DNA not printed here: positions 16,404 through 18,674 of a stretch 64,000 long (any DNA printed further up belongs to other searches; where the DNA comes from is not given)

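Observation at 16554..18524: A three-part protein: cNMP-binding domain, ParA/MinD-like domain with a degenerate Walker A, and a patatin phospholipase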

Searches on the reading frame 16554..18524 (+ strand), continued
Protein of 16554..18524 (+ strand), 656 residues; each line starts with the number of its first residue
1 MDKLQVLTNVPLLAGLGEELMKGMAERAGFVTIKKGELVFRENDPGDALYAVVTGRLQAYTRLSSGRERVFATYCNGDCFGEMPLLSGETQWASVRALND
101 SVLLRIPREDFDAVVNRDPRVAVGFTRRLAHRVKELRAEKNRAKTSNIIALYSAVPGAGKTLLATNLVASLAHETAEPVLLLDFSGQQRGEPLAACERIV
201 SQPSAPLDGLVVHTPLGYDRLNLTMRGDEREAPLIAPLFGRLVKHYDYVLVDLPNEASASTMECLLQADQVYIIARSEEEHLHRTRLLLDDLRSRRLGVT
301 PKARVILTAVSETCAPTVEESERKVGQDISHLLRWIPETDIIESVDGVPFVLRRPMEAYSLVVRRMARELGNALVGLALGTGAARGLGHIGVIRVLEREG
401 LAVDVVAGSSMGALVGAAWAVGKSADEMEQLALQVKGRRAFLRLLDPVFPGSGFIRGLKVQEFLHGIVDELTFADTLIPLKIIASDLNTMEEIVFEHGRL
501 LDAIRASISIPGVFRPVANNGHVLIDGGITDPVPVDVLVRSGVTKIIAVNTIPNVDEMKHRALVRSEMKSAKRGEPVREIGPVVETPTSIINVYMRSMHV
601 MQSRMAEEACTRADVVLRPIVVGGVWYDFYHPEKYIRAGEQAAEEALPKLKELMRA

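Call 48: find_related_loci(query=A1, collection=genome_contigs, flank=10000)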
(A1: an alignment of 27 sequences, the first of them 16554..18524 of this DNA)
Query A1 (656 aa) in genome_contigs; peptide patterns used: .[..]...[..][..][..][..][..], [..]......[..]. (x = any residue, [..] = any of these).
600 stretches matched a pattern (row limit reached: there are more); 587 encode a relative of the query (tblastn E <= 1e-3); the best 80 are kept; 80 distinct loci.
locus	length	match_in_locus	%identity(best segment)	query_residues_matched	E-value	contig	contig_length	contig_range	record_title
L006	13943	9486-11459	76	2-655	0e+0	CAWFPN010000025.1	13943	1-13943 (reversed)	MAG: uncultured Verrucomicrobiae bacterium isolate MFD01689.bin.2.73 genome assembly, contig: contig_65008, whole genome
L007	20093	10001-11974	71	2-656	0e+0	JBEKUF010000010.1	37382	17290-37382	MAG: Verrucomicrobiia bacterium isolate SPRUCE 575 SPRUCE_575_10, whole genome shotgun sequence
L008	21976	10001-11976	63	2-656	0e+0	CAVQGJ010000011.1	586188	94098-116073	MAG: uncultured Verrucomicrobiae bacterium isolate MFD05512.bin.2.136 genome assembly, contig: contig_794, whole genome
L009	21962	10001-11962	63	3-654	0e+0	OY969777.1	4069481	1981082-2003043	MAG: uncultured Verrucomicrobiae bacterium isolate MFD01689.bin.c.1 genome assembly, chromosome: 1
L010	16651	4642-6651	35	3-654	2e-119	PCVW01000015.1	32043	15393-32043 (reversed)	MAG: Candidatus Omnitrophica bacterium CG11_big_fil_rev_8_21_14_0_20_64_10 CG11_8_21_14_0.20_scaffold_2396_c, whole geno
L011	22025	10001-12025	34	1-655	4e-119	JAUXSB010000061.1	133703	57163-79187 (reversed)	MAG: Candidatus Omnitrophota bacterium isolate C12_metabat.bin.33_sub C12_k141_69790, whole genome shotgun sequence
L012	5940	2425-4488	33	1-656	3e-111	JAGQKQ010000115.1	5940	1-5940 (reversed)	MAG: Candidatus Omnitrophota bacterium isolate HKST-UBA08 NODE_115_length_5940_cov_2.838137, whole genome shotgun sequen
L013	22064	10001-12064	33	1-654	3e-110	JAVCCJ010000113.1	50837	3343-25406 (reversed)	MAG: Candidatus Zapsychrus exili isolate MAG_3300035698_1555 Ga0374944_168698, whole genome shotgun sequence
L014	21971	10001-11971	32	7-654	2e-105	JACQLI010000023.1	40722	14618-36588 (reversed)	MAG: Candidatus Omnitrophota bacterium isolate NC_groundwater_1199_Ag_S-0.1um_47_39 S_p1_S3_coassembly_k141_512964, whol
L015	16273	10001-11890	33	31-654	2e-104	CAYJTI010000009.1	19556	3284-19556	MAG TPA_asm: uncultured bacterium isolate ERP125453_co1_299 genome assembly, contig: NODE_2743_length_19556_cov_4.880314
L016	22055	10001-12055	31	1-654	4e-104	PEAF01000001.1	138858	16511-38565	MAG: Candidatus Omnitrophota bacterium isolate MBPbin6 scaffold9, whole genome shotgun sequence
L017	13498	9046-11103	32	1-655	5e-103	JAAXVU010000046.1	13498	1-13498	MAG: Candidatus Omnitrophota bacterium isolate W9_Combined_metabat1_094 W9_Combined_metabat1_094_NODE_2476, whole genome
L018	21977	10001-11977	33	1-654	2e-102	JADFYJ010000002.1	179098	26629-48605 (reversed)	MAG: Candidatus Omnitrophota bacterium isolate nDJH6bin5 nDJH6_bin5_NODE_2_length_179098_cov_10.056110, whole genome sho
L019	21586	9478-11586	30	1-655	1e-101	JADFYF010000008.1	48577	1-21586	MAG: Candidatus Omnitrophota bacterium isolate nDJH6bin18 nDJH6_bin18_NODE_8_length_48577_cov_2.760867, whole genome sho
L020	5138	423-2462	31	3-651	2e-100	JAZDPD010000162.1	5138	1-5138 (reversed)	MAG: Candidatus Omnitrophota bacterium isolate MEGAHIT-group-0.817 k141_20809321, whole genome shotgun sequence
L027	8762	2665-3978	38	217-655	2e-82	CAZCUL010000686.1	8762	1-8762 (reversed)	MAG TPA_asm: uncultured Verrucomicrobiota bacterium isolate binchicken_co31_436 genome assembly, contig: k141_204457, wh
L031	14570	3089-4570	36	163-654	4e-72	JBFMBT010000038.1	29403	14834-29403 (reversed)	MAG: Verrucomicrobiota bacterium isolate MAG171 MAG171_38, whole genome shotgun sequence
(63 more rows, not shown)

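Call 59: search_protein_families(library=pfam, proteins=[L031:9704-11647:+, L031:7410-9704:+, L027:5539-6822:+, L014:11987-13168:+, L014:13181-14389:+, L011:8099-9955:+], max_evalue=0.00001)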
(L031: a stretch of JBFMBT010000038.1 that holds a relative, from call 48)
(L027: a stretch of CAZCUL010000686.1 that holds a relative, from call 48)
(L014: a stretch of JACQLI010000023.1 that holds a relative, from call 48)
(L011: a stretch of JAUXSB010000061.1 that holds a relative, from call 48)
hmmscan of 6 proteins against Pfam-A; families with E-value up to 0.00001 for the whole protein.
L031:9704-11647:+ (648 aa): 6 families
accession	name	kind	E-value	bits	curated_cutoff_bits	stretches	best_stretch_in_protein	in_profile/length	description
PF00441.29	Acyl-CoA_dh_1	-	4.3e-40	137.7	22.4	1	309-469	1-149/150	Acyl-CoA dehydrogenase, C-terminal domain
PF02771.21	Acyl-CoA_dh_N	-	4.4e-23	82.2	22.9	1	93-193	12-113/113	Acyl-CoA dehydrogenase, N-terminal domain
PF02770.24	Acyl-CoA_dh_M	-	1.7e-21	76.6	33.3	1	196-297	1-97/97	Acyl-CoA dehydrogenase, middle domain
PF21343.2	ACAD9-ACADV_C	-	1.5e-10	41.9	27.8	1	539-630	18-108/120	ACAD9/ACADV, C-terminal domain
PF08028.16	Acyl-CoA_dh_2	-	6.3e-10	39.9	22.7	1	326-432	3-117/134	Acyl-CoA dehydrogenase, C-terminal domain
PF21263.2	Acyl-CoA-dh_C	-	5.3e-06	27.1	27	0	545-617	13-77/96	Acyl-CoA dehydrogenase, C-terminal domain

L031:7410-9704:+ (765 aa): 4 families
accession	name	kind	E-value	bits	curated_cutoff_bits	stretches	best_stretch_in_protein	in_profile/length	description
PF02737.24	3HCDH_N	-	4.5e-56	190.1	22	1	370-546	2-179/180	3-hydroxyacyl-CoA dehydrogenase, NAD binding domain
PF00378.25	ECH_1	-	4.3e-39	134.8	27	1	48-239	4-186/251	Enoyl-CoA hydratase/isomerase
PF00725.27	3HCDH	-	2.4e-36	124.6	22.1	2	549-640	1-95/97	3-hydroxyacyl-CoA dehydrogenase, C-terminal domain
PF16113.10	ECH_2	-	7e-25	88.7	27.2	1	51-234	2-179/335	Enoyl-CoA hydratase/isomerase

L027:5539-6822:+ (428 aa): 2 families
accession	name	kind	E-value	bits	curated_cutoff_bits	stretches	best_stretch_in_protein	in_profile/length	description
PF00108.29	Thiolase_N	-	5.7e-66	223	26.4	1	7-281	2-260/260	Thiolase, N-terminal domain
PF02803.24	Thiolase_C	-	5.3e-41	139.6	27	1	289-426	2-122/123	Thiolase, C-terminal domain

L014:11987-13168:+ (394 aa): 2 families
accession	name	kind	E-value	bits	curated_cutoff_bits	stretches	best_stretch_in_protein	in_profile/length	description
PF00108.29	Thiolase_N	-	3.4e-77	259.8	26.4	1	4-263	2-258/260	Thiolase, N-terminal domain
PF02803.24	Thiolase_C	-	2e-46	157.1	27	1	273-394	2-123/123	Thiolase, C-terminal domain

L014:13181-14389:+ (403 aa): 2 families
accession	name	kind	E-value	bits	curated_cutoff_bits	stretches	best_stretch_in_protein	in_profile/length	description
PF02737.24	3HCDH_N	-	4.9e-65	219.2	22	1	5-184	1-180/180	3-hydroxyacyl-CoA dehydrogenase, NAD binding domain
PF00725.27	3HCDH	-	1.1e-50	170.5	22.1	2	186-280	1-97/97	3-hydroxyacyl-CoA dehydrogenase, C-terminal domain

L011:8099-9955:+ (619 aa): 5 families
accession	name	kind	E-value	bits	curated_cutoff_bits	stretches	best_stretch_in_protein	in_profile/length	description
PF00441.29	Acyl-CoA_dh_1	-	8.5e-36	123.8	22.4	1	284-443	1-149/150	Acyl-CoA dehydrogenase, C-terminal domain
PF02771.21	Acyl-CoA_dh_N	-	8.5e-25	87.8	22.9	1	62-167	6-112/113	Acyl-CoA dehydrogenase, N-terminal domain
PF02770.24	Acyl-CoA_dh_M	-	1.2e-23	83.5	33.3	1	171-272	1-97/97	Acyl-CoA dehydrogenase, middle domain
PF21343.2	ACAD9-ACADV_C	-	7.4e-13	49.3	27.8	1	524-603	28-112/120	ACAD9/ACADV, C-terminal domain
PF08028.16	Acyl-CoA_dh_2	-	3.9e-07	30.9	22.7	1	301-401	3-112/134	Acyl-CoA dehydrogenase, C-terminal domain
